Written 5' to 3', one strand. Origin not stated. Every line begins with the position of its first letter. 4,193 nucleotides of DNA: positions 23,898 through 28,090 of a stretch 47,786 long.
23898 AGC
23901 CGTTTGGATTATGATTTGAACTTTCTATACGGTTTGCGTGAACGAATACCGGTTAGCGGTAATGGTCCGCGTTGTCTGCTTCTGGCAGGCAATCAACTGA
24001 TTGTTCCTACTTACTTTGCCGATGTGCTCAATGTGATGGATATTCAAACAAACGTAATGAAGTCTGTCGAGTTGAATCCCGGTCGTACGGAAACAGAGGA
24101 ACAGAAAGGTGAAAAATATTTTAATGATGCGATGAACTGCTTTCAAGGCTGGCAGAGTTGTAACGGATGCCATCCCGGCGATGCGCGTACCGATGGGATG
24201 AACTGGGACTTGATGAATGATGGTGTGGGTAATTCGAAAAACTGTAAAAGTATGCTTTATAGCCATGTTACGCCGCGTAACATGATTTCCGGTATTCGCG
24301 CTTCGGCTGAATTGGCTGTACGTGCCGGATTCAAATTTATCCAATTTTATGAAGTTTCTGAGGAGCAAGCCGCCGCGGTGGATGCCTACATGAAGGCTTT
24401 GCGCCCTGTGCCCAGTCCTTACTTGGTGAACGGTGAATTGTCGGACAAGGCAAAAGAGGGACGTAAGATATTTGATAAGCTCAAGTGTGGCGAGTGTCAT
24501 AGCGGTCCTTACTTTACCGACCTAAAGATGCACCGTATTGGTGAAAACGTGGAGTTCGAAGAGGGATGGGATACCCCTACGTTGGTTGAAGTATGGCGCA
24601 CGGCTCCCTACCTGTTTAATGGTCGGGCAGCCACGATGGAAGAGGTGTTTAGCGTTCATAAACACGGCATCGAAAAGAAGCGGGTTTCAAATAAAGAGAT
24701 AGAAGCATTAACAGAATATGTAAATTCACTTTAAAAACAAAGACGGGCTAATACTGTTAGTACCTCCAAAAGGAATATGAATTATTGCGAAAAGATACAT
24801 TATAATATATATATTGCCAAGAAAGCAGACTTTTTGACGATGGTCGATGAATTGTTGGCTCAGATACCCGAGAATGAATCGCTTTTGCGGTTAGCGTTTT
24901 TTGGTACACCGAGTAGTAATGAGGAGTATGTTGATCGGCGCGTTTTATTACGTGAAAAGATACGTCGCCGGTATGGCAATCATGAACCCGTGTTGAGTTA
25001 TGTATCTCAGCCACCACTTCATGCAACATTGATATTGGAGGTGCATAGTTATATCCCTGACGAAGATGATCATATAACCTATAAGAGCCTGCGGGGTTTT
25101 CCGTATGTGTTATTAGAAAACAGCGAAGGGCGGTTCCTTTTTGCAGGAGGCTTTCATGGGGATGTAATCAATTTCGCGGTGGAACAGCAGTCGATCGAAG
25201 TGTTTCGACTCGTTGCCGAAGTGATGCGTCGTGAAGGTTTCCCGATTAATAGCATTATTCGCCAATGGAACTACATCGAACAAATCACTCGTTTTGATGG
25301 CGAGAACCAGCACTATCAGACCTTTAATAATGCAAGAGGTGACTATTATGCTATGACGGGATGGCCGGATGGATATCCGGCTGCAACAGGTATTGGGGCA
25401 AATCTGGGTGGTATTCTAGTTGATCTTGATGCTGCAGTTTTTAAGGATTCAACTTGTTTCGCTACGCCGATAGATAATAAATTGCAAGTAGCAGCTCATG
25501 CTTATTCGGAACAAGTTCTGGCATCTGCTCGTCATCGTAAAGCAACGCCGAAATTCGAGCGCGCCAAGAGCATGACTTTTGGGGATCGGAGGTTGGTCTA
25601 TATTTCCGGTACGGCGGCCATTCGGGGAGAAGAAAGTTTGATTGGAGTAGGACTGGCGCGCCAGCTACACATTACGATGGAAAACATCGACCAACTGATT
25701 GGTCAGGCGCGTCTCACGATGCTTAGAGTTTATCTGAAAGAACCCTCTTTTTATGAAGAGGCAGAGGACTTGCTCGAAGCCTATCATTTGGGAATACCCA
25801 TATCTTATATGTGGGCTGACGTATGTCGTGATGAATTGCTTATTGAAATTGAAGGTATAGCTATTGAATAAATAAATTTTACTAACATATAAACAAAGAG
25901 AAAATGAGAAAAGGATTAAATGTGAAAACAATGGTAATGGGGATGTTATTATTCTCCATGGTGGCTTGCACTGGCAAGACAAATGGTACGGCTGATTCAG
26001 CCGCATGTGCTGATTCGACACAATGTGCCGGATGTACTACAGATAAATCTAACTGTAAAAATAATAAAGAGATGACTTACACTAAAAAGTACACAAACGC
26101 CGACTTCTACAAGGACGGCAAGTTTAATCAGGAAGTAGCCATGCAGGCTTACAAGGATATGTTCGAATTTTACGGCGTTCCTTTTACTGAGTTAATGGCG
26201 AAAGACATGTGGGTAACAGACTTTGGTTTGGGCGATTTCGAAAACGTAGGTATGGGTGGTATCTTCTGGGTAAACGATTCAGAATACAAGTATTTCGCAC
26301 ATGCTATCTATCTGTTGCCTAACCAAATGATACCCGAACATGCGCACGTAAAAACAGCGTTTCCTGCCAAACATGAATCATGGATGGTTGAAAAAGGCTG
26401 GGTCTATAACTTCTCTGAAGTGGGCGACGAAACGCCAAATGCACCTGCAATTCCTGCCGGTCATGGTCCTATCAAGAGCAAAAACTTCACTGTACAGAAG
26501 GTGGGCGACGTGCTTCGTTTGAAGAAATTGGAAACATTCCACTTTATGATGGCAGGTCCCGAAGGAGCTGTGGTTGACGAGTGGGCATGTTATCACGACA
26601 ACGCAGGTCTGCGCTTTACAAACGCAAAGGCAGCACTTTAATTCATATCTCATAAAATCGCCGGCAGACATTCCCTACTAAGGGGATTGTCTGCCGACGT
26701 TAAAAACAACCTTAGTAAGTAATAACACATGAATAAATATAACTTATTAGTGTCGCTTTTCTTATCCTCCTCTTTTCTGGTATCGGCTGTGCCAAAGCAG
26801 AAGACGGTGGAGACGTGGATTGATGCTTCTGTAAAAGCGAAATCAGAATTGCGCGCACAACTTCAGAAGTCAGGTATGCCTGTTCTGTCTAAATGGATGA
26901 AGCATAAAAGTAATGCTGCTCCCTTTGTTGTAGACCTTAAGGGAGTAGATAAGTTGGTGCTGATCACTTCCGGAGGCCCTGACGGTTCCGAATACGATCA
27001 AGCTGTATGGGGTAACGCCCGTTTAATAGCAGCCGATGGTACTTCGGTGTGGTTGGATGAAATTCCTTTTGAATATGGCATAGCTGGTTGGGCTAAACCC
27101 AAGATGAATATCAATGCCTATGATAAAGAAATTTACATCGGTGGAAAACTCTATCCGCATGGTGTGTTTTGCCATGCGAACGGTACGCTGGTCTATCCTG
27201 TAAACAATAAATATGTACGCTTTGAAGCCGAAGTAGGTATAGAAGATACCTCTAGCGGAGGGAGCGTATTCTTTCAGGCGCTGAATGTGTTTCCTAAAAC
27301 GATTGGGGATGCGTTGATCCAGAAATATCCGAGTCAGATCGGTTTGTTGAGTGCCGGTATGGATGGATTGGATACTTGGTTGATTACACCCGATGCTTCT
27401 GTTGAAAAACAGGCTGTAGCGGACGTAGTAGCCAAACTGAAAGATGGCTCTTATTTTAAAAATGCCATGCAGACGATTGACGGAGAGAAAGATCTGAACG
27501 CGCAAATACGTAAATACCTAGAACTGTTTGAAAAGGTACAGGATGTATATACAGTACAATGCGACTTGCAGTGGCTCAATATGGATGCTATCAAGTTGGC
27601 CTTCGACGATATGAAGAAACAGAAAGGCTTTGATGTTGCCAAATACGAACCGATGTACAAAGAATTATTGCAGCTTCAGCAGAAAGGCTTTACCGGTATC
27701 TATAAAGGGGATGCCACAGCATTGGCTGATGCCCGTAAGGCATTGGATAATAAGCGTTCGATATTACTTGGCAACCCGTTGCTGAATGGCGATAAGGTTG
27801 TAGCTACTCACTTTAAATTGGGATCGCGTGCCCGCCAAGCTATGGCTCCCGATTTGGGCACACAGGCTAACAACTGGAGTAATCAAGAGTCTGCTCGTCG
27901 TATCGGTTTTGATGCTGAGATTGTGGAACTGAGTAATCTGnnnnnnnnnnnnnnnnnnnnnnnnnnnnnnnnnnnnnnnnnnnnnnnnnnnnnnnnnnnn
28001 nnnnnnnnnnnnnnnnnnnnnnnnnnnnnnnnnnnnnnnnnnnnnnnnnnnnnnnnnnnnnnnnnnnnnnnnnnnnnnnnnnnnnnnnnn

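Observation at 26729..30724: Giant secreted protein with an unprecedented-looking domain string: NPCBM + propeller + two CXXCH + a Cys-less FGE-fold domain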

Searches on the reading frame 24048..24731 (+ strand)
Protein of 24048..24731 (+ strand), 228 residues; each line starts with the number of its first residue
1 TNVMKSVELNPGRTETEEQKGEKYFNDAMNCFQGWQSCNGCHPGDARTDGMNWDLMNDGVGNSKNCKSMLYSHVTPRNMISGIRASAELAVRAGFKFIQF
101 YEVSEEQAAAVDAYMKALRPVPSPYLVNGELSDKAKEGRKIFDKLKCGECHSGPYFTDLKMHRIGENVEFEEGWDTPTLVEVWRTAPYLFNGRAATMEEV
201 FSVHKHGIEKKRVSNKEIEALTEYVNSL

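Call 55: search_solved_structures(query=window:24048-24731:+, max_evalue=0.01, show_alignments=2)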
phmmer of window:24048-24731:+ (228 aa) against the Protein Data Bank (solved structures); distinct sequences matched with E-value up to 0.01: 4.
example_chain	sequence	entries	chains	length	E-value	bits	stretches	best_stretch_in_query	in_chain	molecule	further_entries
5c2v_C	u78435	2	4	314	1.6e-15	60.9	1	13-165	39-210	HYDRAZINE SYNTHASE GAMMA SUBUNIT | Hypothetical (Di heme) protein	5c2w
6e1c_A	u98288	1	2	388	2.8e-06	30.7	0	176-210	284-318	Di-heme enzyme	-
3o5c_A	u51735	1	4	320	0.00016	24.9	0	49-158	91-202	Cytochrome c551 peroxidase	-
1iqc_A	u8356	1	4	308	0.0066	19.6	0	173-216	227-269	di-heme peroxidase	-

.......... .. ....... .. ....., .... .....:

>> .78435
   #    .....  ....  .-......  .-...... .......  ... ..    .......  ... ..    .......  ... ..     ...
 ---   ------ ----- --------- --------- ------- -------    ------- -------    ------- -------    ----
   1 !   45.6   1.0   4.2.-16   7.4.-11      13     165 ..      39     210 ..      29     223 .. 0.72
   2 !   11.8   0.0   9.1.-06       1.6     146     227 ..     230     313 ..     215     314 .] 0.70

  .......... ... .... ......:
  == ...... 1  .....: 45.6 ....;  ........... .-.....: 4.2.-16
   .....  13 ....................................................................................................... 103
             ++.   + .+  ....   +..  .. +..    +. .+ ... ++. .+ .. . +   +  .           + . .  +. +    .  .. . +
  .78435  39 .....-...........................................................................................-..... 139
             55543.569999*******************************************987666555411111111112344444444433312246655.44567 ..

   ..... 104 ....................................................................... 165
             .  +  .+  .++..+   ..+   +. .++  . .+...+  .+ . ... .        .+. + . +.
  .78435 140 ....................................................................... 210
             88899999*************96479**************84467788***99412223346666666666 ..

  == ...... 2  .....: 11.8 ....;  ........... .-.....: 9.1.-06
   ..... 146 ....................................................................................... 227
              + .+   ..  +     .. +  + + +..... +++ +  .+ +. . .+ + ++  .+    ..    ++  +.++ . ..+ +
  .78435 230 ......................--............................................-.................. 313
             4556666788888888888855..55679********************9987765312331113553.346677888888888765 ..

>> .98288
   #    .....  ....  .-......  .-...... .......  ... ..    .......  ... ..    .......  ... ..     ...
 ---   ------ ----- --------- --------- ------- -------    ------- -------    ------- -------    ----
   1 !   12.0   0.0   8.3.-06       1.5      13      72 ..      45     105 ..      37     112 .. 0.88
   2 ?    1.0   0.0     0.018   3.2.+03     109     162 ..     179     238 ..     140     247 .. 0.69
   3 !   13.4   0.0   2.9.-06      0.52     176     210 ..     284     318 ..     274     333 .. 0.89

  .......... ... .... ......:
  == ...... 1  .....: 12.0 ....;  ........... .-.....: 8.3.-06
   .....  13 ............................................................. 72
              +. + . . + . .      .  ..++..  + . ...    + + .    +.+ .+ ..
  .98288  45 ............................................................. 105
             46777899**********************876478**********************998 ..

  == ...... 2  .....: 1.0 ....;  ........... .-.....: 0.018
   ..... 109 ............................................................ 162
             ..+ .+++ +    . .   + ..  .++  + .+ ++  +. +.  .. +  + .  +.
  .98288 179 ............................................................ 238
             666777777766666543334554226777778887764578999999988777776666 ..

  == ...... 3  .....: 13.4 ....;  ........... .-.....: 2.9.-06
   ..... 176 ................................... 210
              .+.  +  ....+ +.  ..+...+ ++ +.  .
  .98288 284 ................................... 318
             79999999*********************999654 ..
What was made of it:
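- Closest known: Hydrazine synthase alpha subunit. Different: The partner is a beta-gamma fusion without gammaCys165 (call 55).
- gammaCys165 and Asp168 are not matched in the pairwise alignment (call 55).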

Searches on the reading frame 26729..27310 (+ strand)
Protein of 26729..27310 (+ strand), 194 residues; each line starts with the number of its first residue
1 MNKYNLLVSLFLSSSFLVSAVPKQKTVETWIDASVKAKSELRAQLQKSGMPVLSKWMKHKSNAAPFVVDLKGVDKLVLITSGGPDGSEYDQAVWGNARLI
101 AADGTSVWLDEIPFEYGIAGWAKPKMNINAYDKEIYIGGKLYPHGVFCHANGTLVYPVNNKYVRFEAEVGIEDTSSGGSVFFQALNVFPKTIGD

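Call 29: search_protein_families(library=pfam, proteins=[window:26729-27310:+], max_evalue=10)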
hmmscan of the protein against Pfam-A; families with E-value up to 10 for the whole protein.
window:26729-27310:+ (194 aa): 1 family
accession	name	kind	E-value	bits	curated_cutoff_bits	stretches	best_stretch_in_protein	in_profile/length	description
PF08305.17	NPCBM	-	1.3e-24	87.2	23.9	2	106-183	2-80/137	NPCBM/NEW2 domain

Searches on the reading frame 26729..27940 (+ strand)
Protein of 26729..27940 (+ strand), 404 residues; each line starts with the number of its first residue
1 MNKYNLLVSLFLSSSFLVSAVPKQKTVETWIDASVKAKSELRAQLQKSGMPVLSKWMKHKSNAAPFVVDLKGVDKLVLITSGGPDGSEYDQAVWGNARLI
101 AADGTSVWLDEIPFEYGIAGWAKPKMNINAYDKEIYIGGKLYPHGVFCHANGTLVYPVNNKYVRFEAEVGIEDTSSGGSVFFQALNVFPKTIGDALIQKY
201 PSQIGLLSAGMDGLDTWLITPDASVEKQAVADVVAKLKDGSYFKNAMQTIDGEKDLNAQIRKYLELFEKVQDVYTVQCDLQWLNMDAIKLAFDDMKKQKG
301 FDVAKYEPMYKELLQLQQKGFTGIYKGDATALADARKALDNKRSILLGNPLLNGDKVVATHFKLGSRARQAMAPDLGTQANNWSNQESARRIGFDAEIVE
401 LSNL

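Call 80: predict_structure(alignment_id=A4)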
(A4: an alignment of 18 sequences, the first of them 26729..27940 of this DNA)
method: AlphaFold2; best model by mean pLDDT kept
length: 404 residues; sequences in the alignment: 18
mean_pLDDT: 85.3   pTM: 0.71
mean pLDDT of the five models: 85.3, 84.0, 83.7, 83.5, 83.4
residues with pLDDT >= 90: 230; 70-90: 114; 50-70: 42; < 50: 18
segments of 3 or more residues with pLDDT < 50: 1-3, 12-25
pLDDT, mean of each block of 10 residues (from residue 1): 53 44 60 92 84 91 96 92 72 96 95 87 88 95 92 91 96 89 89 86 80 75 89 95 97 95 96 95 92 91 95 96 96 97 89 68 80 72 62 75 55
secondary structure, 60 per line:
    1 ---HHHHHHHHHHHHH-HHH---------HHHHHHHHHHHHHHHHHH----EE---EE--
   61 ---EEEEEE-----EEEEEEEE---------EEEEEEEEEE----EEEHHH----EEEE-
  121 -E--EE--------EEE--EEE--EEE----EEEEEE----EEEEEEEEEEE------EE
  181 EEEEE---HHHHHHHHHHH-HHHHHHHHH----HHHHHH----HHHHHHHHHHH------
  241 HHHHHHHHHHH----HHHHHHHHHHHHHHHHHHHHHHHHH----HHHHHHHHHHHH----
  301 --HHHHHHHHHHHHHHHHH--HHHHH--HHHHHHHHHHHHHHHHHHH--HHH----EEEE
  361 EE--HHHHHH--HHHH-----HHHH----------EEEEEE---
elements in order: H4-16 H30-47 E64-69 E75-82 E92-101 E106-108 E116-119 E135-137 E140-142 E145-147 E152-157 E162-172 E179-185 H189-199 H201-209 H214-219 H224-234 H241-251 H256-280 H285-296 H303-319 H322-326 H329-347 E357-362 H365-370 H373-376 H382-385 E396-401
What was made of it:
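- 26729..26791 (+): Sec-type signal peptide (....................). It has no lipobox Cys. The region forms a low-confidence helix in the model (call 80).
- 26876..27283 (+): NPCBM-type beta-sandwich, a putative glycan-binding module (aa 50-185). The model shows beta strands over aa 64-185 (call 80).
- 27293..27769 (+): All-alpha linker domain (aa 189-347) with no recognisable family. Model call 80.
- On NPCBM/NEW2 carbohydrate-binding module: The model shows a beta-sandwich (call 80).
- Checked: The N-terminal model shows a hydrophobic signal helix, a beta-sandwich at 50-185 and an all-alpha region at 189-347, so the helical part is about 160 aa rather than 200 (call 80).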

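Call 82: fold_search(model_id=the predicted structure, library=pdb)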
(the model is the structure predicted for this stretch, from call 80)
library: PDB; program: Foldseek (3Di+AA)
matches with E <= 10: 831; with E <= 0.001: 1
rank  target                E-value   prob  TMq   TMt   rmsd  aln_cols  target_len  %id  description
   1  6i5o_A                2.0e-04  1.00  0.17  0.52   8.2       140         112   12  Crystal structure of SPBc2 prophage-derived protein YomS (released 2019-11-20)
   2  1kfu_L                1.1e-02  0.11  0.10  0.06  25.6       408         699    9  Crystal Structure of Human m-Calpain Form II (released 2001-12-07)
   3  7xna_A                1.3e-02  0.35  0.15  0.14  18.1       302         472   10  Crystal structure of somatostatin receptor 2 (SSTR2) with peptide antagonist CYN 154806 (released 2022-08-03)
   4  8hsi_A                1.5e-02  0.13  0.12  0.12  21.9       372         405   12  Cryo-EM structure of human TMEM87A, PE-bound (released 2023-12-27)
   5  9vg4                  1.6e-02  0.28  0.16  0.15  22.5       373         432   12  Structural complex of FTO bound with 8j (released 2025-11-05)
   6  9gu0_D                1.8e-02  0.10  0.10  0.10  24.0       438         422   11  Human adult muscle nAChR in resting state in detergent with alpha-bungarotoxin (released 2025-05-14)
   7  5h5v_D                2.4e-02  0.12  0.11  0.12  20.4       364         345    7  Crystal structure of the flagellar cap protein FliD D1-D2-D3 domains from Escherichia coli (released 2017-02-22)
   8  5h5v_F                2.4e-02  0.11  0.10  0.12  21.7       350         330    8  Crystal structure of the flagellar cap protein FliD D1-D2-D3 domains from Escherichia coli (released 2017-02-22)
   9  7xn9                  3.0e-02  0.25  0.17  0.16  16.1       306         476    8  Crystal structure of SSTR2 and L-054,522 complex (released 2022-08-03)
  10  1of3_A                3.1e-02  0.44  0.14  0.25  11.8       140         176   11  Structural and thermodynamic dissection of specific mannan recognition by a carbohydrate-binding module, TmCBM27 (released 2003-04-17)
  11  9ues_B                3.3e-02  0.99  0.18  0.18   5.1       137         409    7  Crystal structure of an inactive TKSP mutant in complex with the TKS propeptide (released 2026-02-18)
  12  8kb4                  3.7e-02  0.12  0.12  0.12  21.8       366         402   11  Cryo-EM structure of human TMEM87A A308M (released 2024-07-10)
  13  7vco                  3.9e-02  0.33  0.15  0.13  10.1       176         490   12  Frischella perrara beta-fructofuranosidase (released 2022-03-09)
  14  7nsu_D                3.9e-02  0.08  0.09  0.09  22.6       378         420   10  ColicinE9 intact translocation complex (released 2021-08-11)
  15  7jtv_A                4.1e-02  0.72  0.17  0.08  16.5       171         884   12  Structure of IMPa from Pseudomonas aeruginosa in complex with an O-glycopeptide (released 2020-12-16)
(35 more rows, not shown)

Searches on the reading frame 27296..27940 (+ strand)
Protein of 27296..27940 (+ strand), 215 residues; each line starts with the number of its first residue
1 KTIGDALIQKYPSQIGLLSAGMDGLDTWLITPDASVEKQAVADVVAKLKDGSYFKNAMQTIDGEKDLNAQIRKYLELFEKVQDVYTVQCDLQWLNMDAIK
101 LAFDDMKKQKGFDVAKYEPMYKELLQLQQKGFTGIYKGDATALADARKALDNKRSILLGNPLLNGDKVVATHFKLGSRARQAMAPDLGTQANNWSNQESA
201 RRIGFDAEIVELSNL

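Call 29: search_protein_families(library=pfam, proteins=[window:27296-27940:+], max_evalue=10)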
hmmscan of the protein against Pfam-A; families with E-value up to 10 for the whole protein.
window:27296-27940:+ (215 aa): 0 families
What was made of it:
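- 27293..27769 (+): No Pfam hit (call 29).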
